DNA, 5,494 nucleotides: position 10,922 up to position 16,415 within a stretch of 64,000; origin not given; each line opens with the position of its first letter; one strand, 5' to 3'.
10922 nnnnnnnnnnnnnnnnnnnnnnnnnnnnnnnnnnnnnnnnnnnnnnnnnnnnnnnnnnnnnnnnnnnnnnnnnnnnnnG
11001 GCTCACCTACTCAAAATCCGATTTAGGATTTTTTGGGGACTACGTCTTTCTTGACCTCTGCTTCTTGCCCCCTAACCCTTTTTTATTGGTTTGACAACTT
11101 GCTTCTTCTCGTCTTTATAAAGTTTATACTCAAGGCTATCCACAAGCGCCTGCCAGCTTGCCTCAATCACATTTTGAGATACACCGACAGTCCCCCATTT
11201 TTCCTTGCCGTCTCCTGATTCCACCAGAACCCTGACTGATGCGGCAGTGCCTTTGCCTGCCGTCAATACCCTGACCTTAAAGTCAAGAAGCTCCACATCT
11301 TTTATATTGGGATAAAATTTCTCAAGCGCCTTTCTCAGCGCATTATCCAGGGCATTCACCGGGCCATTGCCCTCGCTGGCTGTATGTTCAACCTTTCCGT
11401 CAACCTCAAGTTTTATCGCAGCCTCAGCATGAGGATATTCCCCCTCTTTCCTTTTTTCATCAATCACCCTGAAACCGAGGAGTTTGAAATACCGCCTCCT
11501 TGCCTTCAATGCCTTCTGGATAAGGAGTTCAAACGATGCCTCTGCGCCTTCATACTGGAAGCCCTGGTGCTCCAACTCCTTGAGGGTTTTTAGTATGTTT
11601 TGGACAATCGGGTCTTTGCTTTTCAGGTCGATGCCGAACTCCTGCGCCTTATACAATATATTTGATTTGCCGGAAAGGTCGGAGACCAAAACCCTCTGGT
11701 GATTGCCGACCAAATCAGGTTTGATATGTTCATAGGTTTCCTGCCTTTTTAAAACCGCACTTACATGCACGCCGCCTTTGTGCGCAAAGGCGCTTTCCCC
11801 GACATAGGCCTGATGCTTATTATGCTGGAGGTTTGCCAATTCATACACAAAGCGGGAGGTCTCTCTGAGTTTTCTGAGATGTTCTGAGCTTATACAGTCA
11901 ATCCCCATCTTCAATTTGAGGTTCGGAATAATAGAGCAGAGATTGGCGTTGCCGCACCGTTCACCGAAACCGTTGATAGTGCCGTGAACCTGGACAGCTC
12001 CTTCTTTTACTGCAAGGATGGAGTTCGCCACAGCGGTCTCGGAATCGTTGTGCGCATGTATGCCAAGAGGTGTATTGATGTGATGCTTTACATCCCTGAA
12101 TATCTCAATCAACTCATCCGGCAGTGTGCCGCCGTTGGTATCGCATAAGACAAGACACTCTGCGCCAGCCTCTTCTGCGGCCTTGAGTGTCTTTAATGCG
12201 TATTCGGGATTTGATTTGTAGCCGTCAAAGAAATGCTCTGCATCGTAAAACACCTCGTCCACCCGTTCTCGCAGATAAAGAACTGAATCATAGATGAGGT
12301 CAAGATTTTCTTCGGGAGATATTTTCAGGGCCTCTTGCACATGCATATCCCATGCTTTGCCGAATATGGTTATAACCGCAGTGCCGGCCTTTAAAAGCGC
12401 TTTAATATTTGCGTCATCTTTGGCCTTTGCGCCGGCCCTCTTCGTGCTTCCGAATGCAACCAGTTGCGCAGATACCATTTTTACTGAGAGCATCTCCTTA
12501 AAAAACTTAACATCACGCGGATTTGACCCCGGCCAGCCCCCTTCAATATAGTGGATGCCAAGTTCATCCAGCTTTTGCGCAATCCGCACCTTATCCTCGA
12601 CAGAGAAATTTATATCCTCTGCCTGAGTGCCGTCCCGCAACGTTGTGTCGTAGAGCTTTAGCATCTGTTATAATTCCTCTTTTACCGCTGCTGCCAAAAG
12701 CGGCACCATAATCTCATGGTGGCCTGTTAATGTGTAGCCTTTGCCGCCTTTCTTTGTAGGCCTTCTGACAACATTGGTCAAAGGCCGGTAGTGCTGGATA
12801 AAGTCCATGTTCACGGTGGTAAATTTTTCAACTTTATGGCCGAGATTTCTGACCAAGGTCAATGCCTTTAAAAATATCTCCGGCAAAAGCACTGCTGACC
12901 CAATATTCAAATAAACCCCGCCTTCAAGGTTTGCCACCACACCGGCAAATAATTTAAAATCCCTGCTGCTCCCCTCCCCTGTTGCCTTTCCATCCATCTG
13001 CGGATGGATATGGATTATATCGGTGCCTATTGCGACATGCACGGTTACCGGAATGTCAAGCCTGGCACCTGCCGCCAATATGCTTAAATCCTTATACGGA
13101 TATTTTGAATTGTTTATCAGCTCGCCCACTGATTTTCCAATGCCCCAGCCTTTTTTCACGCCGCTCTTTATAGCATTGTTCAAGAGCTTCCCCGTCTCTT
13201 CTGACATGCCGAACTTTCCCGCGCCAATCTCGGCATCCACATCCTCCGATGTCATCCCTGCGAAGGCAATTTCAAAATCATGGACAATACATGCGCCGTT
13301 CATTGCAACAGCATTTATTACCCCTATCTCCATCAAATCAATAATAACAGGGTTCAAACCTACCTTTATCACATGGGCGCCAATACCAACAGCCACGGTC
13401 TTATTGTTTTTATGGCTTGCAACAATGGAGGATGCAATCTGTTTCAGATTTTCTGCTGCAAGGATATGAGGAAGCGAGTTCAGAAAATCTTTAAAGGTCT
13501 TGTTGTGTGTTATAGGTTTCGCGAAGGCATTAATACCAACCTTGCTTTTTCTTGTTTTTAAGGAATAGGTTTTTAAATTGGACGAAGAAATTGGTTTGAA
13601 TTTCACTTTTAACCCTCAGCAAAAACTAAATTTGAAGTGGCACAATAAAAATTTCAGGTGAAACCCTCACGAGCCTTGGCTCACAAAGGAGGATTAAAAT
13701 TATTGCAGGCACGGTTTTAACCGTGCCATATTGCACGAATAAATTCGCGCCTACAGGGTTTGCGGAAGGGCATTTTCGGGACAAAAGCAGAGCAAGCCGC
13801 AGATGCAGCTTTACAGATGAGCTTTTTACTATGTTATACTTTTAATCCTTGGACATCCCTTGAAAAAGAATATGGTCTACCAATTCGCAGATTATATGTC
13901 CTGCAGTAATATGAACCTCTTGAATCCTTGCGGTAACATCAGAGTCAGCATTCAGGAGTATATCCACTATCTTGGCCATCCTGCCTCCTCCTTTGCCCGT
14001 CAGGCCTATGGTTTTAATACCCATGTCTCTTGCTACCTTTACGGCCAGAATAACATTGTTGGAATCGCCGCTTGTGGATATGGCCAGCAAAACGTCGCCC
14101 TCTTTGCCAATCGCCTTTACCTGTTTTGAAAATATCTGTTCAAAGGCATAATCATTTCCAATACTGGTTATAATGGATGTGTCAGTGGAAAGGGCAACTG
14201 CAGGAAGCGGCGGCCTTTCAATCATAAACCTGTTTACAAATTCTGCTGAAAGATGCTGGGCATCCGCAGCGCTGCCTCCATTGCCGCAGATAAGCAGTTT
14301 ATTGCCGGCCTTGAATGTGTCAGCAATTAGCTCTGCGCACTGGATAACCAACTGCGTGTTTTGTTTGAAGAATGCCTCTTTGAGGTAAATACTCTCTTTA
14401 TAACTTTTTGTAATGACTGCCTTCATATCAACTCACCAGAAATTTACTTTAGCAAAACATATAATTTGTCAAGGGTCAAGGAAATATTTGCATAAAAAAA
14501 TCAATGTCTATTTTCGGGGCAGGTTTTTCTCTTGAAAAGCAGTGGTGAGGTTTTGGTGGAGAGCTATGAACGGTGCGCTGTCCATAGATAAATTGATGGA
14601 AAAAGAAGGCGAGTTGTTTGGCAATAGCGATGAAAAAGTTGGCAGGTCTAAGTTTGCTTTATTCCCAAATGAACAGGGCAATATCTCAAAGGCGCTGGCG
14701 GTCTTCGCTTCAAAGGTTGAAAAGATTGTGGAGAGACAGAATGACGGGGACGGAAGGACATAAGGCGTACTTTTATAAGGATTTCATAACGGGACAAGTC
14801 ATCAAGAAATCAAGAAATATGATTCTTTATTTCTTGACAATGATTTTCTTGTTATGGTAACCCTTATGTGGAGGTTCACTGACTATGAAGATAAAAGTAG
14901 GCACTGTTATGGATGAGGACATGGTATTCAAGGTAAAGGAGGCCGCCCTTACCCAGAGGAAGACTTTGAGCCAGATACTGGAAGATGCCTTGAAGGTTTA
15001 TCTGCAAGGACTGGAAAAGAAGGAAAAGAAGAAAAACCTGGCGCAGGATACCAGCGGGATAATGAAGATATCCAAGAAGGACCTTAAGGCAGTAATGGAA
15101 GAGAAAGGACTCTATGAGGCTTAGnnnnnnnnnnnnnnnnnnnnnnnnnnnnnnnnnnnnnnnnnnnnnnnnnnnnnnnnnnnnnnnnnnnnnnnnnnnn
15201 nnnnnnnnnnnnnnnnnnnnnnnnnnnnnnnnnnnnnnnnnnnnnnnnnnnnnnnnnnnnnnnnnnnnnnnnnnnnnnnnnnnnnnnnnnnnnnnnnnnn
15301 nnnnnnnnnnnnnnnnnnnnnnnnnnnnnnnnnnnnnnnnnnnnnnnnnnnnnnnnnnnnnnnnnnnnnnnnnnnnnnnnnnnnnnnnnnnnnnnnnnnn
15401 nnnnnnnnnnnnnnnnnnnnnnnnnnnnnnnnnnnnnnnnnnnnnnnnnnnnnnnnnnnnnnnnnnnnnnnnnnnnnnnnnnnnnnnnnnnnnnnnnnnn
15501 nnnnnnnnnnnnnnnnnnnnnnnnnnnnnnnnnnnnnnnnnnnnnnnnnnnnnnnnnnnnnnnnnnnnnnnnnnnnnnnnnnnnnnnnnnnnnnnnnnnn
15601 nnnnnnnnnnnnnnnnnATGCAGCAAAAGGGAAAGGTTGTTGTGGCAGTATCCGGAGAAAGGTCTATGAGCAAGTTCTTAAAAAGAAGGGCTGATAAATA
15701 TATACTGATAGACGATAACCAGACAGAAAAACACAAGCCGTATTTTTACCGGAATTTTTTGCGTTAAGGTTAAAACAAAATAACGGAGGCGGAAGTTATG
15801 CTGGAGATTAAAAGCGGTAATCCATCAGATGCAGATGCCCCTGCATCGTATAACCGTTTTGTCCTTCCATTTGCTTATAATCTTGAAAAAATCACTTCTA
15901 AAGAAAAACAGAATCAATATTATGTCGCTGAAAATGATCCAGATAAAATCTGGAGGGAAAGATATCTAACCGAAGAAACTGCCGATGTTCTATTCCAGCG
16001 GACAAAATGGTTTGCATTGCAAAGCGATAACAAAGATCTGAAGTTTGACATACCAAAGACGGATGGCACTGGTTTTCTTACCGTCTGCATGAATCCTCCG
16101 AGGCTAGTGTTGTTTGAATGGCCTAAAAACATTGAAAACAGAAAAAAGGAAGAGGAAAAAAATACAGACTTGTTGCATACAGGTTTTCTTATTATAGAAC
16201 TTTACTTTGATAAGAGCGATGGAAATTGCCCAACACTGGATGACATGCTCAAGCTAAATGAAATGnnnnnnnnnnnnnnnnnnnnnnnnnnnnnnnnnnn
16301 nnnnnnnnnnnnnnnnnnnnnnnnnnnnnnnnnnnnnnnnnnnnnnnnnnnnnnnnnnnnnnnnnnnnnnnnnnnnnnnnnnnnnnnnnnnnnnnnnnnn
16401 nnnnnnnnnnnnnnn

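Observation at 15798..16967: Miniature single-palm Cas10 homologue with intact GGDE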

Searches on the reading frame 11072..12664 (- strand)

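Call 3: search_protein_families(library=pfam, proteins=[window:11072-12664:-], max_evalue=0.1)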
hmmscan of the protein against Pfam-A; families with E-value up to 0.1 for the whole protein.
window:11072-12664:- (530 aa): 4 families
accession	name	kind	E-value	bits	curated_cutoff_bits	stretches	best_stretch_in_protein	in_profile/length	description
PF00682.25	HMGL-like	-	6.7e-51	173.6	29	1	2-273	2-260/260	HMGL-like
PF08502.15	LeuA_dimer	-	1.5e-31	109.4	24.9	1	374-514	3-130/131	LeuA allosteric (dimerisation) domain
PF22617.1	HCS_D2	-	3.2e-17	63.1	27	1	288-366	2-79/82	Homocitrate synthase post-HMGL domain-like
PF13103.11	TonB_2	-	0.098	13.2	22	0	407-449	22-64/85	TonB C terminal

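Call 4: search_protein_families(library=padloc, proteins=[window:11072-12664:-], max_evalue=0.1)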
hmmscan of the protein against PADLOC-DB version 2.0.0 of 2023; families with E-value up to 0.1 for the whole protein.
window:11072-12664:- (530 aa): 1 family
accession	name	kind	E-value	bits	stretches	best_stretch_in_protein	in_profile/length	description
PDLC01102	C3a230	-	0.002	16.7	1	362-448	18-96/128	RecX family protein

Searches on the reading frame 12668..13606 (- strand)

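Call 3: search_protein_families(library=pfam, proteins=[window:12668-13606:-], max_evalue=0.1)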
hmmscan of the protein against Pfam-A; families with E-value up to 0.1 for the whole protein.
window:12668-13606:- (312 aa): 2 families
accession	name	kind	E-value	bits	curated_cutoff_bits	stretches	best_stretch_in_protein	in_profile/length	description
PF01916.23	DS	-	0.00038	20.3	27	1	50-117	12-80/288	Deoxyhypusine synthase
PF21570.3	ArgZ-like_C_2nd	-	0.00099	19.3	27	1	55-125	1-70/213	Arginine dihydrolase ArgZ-like, C-terminal, Rossmann fold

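Call 4: search_protein_families(library=padloc, proteins=[window:12668-13606:-], max_evalue=0.1)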
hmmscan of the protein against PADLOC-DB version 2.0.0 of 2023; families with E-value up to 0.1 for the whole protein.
window:12668-13606:- (312 aa): 0 families

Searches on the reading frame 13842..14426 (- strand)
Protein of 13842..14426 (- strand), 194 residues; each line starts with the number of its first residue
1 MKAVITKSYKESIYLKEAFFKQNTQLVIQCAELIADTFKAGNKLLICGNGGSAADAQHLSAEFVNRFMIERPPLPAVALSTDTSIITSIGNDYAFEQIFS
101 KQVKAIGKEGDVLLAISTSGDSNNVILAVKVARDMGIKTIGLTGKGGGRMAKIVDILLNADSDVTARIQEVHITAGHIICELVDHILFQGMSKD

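Call 3: search_protein_families(library=pfam, proteins=[window:13842-14426:-], max_evalue=0.1)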
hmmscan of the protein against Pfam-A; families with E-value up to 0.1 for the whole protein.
window:13842-14426:- (194 aa): 2 families
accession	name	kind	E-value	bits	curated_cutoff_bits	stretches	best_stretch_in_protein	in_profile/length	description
PF13580.11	SIS_2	-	1.2e-30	106.8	27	1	14-144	8-138/138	SIS domain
PF01380.27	SIS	-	1.5e-06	28.5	25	1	99-158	43-102/131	SIS domain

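Call 4: search_protein_families(library=padloc, proteins=[window:13842-14426:-], max_evalue=0.1)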
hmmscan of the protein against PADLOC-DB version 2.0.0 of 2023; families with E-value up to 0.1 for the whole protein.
window:13842-14426:- (194 aa): 0 families

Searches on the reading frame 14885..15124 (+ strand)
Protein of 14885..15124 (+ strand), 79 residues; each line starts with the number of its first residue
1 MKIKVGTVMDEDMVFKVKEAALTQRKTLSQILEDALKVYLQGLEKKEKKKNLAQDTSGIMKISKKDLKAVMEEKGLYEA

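Call 9: search_protein_families(library=padloc, proteins=[window:14885-15124:+], max_evalue=0.01)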
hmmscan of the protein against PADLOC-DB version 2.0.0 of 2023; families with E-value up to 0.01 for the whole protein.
window:14885-15124:+ (79 aa): 0 families

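Call 48: search_protein_families(library=pfam, proteins=[window:14885-15124:+], max_evalue=0.001)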
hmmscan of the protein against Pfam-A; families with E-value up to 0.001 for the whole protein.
window:14885-15124:+ (79 aa): 1 family
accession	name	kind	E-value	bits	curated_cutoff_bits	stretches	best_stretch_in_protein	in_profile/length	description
PF19891.5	DUF6364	-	0.00074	20.4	27.3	1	1-74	1-69/70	Family of unknown function (DUF6364)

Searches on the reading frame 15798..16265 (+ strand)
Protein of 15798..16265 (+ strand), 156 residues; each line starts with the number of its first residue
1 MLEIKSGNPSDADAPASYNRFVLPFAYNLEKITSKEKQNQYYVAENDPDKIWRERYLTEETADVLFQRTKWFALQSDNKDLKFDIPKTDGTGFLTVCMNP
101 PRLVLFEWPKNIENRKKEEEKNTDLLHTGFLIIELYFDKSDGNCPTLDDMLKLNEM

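Call 31: search_protein_families(library=padloc, proteins=[window:15798-16265:+], max_evalue=0.01)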
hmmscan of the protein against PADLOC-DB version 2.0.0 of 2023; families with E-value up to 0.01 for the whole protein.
window:15798-16265:+ (156 aa): 0 families

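Call 32: search_protein_families(library=pfam, proteins=[window:15798-16265:+], max_evalue=0.1)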
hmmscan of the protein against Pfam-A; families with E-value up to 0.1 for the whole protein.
window:15798-16265:+ (156 aa): 0 families

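Call 42: find_homologous_proteins(query=window:15798-16265:+, max_evalue=0.001)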
Query window:15798-16265:+ (156 aa): 3 proteins with E <= 0.001 among 19 candidates.
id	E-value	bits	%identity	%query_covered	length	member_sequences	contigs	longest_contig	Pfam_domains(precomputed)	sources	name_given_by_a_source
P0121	1.2e-28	118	45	100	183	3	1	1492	-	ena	-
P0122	1.2e-21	95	42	99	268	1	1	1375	-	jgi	jgi:hypothetical protein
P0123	9.6e-15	73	35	99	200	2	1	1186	-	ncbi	-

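Call 49: search_protein_representatives(protein=window:15798-16265:+)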
Query: 156 residues. Proteins with E-value up to 0.001 (for the whole library): 241; up to 1e-10: 128; up to 1e-30: 5. The best 150 are listed.
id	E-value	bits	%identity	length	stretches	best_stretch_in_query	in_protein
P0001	3.8e-101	352.0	100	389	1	1-156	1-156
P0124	1.8e-46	174.4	59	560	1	1-156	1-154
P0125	3.4e-33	131.2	48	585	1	1-156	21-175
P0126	6.0e-32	127.2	50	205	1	12-155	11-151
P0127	8.2e-32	126.8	52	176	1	1-156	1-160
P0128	2.5e-28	115.5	45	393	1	4-156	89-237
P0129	2.9e-27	112.0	49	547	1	1-156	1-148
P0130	4.1e-27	111.5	48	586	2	1-112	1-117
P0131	3.0e-26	108.7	44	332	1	1-155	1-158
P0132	7.3e-25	104.2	46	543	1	2-156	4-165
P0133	1.1e-24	103.6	45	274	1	4-156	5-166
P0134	4.9e-24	101.5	53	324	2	2-78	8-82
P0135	1.2e-23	100.3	46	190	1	5-153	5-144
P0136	2.6e-23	99.2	42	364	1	2-155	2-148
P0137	5.1e-23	98.2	48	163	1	2-155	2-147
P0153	6.9e-18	81.5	40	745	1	5-156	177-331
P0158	2.6e-17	79.6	42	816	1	7-156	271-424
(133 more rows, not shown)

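Call 51: search_protein_families(library=padloc, proteins=[P0124, P0125, P0129, P0132, P0153, P0158], max_evalue=0.001)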
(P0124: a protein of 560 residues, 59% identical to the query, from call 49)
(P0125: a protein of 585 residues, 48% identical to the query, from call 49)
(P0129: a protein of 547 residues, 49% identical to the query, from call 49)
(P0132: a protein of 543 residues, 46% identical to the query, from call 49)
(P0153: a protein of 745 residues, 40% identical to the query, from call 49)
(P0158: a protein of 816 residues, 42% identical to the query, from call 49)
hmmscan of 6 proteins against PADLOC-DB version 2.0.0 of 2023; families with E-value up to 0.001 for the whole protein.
P0124 (560 aa): 2 families
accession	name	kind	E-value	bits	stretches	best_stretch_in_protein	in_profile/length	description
PDLC01043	CorA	-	2.5e-44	149.7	1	95-549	97-426/457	CorA-like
PDLC01174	CorA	-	7.5e-43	145.1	1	232-539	184-433/446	CorA-like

P0125 (585 aa): 2 families
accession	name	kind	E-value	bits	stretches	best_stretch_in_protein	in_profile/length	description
PDLC01174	CorA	-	4.8e-40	135.8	1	260-552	185-437/446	CorA-like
PDLC01043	CorA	-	9.1e-38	128.1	1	255-555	193-445/457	CorA-like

P0129 (547 aa): 2 families
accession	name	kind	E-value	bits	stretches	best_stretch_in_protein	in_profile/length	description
PDLC01043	CorA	-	3.2e-43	146.1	1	12-481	3-414/457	CorA-like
PDLC01174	CorA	-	1.9e-40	137.1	1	38-504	40-437/446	CorA-like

P0132 (543 aa): 2 families
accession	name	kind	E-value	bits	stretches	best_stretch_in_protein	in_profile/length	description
PDLC01043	CorA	-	4.9e-34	115.8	1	137-492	109-423/457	CorA-like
PDLC01174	CorA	-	5.5e-30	102.7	1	233-490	192-422/446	CorA-like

P0153 (745 aa): 4 families
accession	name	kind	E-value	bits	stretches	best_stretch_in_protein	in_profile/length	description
PDLC01043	CorA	-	5e-37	125.7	1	480-697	216-414/457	CorA-like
PDLC01174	CorA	-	6.4e-37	125.5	1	465-697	218-413/446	CorA-like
PDLC01071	C3a116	-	6.9e-27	93.1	1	1-135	104-219/235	cluster 29 associated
PDLC01149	DHH_CorA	-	2e-12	45.3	1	1-75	104-176/245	"DHH family hydrolase, potential RNAse, CorA associated new"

P0158 (816 aa): 4 families
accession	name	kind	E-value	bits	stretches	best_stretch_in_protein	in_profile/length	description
PDLC01071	C3a116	-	5.2e-62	208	1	4-251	3-218/235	cluster 29 associated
PDLC01043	CorA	-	1.6e-42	143.8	1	403-776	118-428/457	CorA-like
PDLC01174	CorA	-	2.5e-42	143.3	1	405-793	118-437/446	CorA-like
PDLC01149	DHH_CorA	-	9.6e-33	111.8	1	3-248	2-224/245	"DHH family hydrolase, potential RNAse, CorA associated new"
